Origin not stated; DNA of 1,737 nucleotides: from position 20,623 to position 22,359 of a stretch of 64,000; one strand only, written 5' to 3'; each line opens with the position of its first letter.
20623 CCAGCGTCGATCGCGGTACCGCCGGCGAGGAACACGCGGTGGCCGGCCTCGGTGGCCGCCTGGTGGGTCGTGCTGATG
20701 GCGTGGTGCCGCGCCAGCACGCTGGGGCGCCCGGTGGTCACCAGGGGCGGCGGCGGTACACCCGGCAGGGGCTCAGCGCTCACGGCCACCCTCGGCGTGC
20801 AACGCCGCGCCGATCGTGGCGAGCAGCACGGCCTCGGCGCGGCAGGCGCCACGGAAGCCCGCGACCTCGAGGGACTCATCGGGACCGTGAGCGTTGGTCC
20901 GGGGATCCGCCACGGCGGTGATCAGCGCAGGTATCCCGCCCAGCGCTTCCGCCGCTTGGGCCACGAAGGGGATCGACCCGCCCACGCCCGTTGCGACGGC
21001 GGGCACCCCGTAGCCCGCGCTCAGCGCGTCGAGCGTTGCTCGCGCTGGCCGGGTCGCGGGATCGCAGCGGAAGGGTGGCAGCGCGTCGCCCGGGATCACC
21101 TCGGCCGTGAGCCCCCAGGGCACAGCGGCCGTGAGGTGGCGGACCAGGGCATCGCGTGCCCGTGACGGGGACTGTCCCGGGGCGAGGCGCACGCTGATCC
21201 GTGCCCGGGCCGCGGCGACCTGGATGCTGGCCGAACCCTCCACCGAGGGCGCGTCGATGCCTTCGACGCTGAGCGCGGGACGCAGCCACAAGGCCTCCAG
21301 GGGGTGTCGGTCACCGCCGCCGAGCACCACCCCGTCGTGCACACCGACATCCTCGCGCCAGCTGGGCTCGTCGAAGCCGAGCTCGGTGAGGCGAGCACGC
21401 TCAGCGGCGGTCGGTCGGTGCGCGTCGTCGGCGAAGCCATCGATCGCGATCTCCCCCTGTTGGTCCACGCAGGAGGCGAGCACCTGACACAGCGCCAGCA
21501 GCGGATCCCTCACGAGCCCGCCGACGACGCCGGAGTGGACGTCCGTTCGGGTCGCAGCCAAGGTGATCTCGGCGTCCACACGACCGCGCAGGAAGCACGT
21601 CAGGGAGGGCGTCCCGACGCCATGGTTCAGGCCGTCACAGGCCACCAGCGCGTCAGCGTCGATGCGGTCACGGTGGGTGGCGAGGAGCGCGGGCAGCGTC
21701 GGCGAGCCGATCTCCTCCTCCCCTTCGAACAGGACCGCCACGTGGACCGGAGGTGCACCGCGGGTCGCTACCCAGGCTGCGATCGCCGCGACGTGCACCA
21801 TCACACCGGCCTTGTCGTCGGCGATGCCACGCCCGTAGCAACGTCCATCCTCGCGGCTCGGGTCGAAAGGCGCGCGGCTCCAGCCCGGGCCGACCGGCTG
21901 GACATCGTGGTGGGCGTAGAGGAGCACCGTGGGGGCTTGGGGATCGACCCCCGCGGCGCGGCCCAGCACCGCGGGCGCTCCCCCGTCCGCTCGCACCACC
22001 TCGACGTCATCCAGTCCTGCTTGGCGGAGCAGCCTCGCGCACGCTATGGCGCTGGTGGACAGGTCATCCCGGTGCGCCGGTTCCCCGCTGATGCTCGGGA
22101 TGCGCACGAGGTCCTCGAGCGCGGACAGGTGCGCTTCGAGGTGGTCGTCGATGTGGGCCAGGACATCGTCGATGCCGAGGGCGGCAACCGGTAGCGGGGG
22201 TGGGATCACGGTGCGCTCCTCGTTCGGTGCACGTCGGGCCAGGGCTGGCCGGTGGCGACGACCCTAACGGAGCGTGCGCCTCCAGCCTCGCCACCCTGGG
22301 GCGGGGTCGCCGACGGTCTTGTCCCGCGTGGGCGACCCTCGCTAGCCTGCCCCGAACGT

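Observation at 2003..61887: Dense unassigned regulon: 17 copies of a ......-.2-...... palindrome in promoter regions across the window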

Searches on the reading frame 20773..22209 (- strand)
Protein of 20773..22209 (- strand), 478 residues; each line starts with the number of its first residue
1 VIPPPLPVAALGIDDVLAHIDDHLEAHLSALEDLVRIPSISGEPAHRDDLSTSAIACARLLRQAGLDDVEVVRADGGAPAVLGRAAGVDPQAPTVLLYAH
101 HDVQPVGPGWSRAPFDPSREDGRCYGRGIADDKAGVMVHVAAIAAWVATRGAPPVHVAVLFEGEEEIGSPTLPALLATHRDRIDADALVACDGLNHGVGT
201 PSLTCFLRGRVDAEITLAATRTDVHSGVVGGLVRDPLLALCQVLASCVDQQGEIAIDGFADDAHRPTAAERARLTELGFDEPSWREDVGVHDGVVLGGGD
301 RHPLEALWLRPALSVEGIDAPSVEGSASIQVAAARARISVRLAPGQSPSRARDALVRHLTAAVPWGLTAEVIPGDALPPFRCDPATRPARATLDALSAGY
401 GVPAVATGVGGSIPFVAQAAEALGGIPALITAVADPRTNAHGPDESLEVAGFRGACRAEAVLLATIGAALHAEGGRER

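Call 9: search_protein_families(library=pfam, proteins=[window:20773-22209:-])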
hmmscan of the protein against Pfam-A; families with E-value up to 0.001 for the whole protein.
window:20773-22209:- (478 aa): 2 families
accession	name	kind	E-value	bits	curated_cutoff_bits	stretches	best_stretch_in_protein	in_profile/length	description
PF01546.33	Peptidase_M20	-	2.4e-25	90.1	24.6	1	96-457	1-198/206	Peptidase family M20/M25/M40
PF07687.19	M20_dimer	-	1.9e-07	31.4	21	1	208-364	4-104/107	Peptidase dimerisation domain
